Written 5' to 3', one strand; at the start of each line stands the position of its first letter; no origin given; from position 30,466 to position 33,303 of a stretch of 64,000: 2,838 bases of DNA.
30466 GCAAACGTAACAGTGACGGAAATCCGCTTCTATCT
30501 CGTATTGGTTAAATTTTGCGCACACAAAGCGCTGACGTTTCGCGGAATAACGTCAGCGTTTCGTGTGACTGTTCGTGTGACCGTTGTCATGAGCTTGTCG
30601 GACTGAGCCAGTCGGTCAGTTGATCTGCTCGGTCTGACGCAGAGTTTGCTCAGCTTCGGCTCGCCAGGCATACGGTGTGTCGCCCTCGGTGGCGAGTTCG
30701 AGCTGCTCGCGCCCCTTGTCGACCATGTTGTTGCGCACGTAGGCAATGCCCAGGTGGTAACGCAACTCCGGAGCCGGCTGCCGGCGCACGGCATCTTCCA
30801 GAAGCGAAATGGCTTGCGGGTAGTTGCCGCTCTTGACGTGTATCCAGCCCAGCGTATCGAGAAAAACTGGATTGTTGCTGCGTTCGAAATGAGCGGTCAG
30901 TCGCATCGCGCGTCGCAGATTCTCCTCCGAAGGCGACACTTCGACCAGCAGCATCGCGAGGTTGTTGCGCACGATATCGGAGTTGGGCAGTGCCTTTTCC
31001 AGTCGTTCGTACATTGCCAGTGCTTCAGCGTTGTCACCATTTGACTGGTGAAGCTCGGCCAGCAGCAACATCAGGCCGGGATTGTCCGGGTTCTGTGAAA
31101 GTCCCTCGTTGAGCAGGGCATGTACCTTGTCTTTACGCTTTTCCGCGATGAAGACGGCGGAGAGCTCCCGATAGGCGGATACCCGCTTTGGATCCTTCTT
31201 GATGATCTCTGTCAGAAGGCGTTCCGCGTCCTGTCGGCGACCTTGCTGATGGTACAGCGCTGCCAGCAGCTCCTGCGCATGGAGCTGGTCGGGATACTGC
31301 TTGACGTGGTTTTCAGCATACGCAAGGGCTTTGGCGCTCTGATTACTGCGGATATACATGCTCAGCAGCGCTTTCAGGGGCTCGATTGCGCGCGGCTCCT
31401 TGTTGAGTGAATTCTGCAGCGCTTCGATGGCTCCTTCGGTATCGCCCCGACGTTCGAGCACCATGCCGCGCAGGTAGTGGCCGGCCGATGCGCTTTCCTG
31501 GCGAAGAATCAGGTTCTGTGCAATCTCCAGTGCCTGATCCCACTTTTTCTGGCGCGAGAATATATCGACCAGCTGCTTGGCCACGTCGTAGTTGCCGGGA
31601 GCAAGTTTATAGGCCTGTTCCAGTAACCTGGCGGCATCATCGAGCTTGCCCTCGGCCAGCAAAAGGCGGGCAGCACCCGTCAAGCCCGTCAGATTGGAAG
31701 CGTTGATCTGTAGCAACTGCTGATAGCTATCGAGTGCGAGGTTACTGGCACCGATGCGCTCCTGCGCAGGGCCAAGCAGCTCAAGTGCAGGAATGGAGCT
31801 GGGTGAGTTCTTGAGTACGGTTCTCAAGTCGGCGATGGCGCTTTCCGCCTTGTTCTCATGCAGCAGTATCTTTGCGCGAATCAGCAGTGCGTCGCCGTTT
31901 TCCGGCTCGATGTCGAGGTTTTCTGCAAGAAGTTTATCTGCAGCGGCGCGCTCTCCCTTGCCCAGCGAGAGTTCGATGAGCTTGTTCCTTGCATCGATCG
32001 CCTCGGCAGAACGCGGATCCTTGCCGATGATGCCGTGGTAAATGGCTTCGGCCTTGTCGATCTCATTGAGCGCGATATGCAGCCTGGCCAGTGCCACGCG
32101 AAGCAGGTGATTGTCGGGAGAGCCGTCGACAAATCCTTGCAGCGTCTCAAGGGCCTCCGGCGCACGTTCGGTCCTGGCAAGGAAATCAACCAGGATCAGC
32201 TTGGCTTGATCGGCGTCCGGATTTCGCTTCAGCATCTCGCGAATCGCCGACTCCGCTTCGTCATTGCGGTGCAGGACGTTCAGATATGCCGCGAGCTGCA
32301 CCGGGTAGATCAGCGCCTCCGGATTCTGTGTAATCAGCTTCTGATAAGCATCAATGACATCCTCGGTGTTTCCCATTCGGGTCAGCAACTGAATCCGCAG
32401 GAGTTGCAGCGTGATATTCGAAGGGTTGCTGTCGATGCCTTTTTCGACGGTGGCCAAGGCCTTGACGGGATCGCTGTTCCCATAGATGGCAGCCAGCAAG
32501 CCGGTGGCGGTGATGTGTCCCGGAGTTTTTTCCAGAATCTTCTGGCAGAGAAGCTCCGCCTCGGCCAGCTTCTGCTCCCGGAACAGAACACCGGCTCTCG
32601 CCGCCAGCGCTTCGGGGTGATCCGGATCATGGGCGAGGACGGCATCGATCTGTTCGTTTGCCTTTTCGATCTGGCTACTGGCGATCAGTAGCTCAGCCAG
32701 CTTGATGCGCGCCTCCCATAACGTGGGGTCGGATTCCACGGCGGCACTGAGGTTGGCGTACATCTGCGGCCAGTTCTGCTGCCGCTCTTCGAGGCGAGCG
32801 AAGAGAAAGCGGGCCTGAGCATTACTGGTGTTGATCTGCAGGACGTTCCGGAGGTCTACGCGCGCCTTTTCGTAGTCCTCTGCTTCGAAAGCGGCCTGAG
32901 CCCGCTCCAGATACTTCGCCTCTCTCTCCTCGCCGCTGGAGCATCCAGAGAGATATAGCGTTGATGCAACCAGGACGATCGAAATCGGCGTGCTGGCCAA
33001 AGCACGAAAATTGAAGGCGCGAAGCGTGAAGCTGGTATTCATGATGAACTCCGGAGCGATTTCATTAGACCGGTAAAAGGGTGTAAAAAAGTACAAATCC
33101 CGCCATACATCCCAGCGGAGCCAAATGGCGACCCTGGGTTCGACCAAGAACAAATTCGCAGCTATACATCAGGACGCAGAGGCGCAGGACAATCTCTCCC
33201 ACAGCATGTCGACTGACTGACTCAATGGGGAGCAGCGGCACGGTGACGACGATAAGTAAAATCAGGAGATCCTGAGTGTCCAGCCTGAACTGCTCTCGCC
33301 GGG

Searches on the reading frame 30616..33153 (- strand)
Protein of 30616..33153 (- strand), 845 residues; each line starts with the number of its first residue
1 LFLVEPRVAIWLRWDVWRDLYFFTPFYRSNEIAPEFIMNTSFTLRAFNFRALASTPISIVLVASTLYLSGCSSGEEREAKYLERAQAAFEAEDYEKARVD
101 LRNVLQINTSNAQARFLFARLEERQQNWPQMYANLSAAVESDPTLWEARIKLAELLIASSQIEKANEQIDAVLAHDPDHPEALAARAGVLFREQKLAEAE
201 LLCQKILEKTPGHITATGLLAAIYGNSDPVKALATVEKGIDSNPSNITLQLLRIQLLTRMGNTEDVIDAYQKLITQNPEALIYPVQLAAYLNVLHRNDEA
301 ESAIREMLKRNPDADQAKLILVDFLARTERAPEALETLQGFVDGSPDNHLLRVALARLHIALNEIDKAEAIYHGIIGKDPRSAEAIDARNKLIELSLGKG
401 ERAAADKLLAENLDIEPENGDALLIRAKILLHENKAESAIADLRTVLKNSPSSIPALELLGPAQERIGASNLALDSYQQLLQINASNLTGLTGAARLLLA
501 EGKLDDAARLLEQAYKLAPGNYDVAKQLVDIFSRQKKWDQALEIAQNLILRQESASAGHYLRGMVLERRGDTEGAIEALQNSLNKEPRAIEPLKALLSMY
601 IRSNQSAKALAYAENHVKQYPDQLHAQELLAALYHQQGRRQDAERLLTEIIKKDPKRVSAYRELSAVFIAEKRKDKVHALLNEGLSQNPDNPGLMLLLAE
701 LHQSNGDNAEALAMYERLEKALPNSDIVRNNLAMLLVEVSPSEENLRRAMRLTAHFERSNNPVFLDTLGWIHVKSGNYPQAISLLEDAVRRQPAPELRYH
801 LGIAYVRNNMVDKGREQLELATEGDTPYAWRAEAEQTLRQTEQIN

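Call 49: search_protein_families(library=pfam, proteins=[window:30616-33153:-], max_evalue=0.00001)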
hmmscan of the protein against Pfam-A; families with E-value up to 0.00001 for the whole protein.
window:30616-33153:- (845 aa): 29 families (the best 25 are shown)
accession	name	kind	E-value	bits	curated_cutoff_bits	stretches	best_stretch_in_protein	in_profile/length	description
PF14559.12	TPR_19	-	5.2e-64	212.9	25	4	498-562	1-65/68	Tetratricopeptide repeat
PF13432.12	TPR_16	-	7.1e-56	186.6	32.7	2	151-212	2-63/65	Tetratricopeptide repeat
PF13428.12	TPR_14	-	3.6e-55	179.1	23.5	0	493-530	6-43/44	Tetratricopeptide repeat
PF07719.23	TPR_2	-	2.4e-38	127.5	27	0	558-588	3-33/34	Tetratricopeptide repeat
PF12895.13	ANAPC3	-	2e-27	95.7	27.2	0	72-130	18-74/82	Anaphase-promoting complex, cyclosome, subunit 3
PF13174.12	TPR_6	-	7.2e-24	83.2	26.3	0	695-725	3-33/33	Tetratricopeptide repeat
PF23914.1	TPR_CcmH_CycH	-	7.6e-22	78.3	42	0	78-211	16-152/158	Cytochrome c-type biogenesis protein H TPR domain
PF13431.12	TPR_17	-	2.4e-21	74.6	24.4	0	681-712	2-33/34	Tetratricopeptide repeat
PF13176.12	TPR_7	-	1.4e-20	72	27.9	0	629-657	4-34/36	Tetratricopeptide repeat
PF00515.34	TPR_1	-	1.6e-19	69.2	27.8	0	81-108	4-31/34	Tetratricopeptide repeat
PF13371.12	TPR_9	-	5.3e-19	68.5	35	0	531-589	4-62/73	Tetratricopeptide repeat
PF25064.1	ARM_TT21_5th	-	2.6e-18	66.9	27.8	0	497-582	10-98/117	TT21 fifth ARM repeats domain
PF24575.1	TPR_Slam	-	5.5e-17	62.5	35.2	0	247-302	47-102/104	Surface lipoprotein assembly modifier, N-terminal TPR repeats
PF25062.1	ARM_TT21_N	-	1e-15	58.5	40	0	532-723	4-199/222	Tetratricopeptide repeat protein 21 N-terminal ARM repeat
PF13181.12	TPR_8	-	1.3e-15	56.6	25.7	0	767-794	6-33/34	Tetratricopeptide repeat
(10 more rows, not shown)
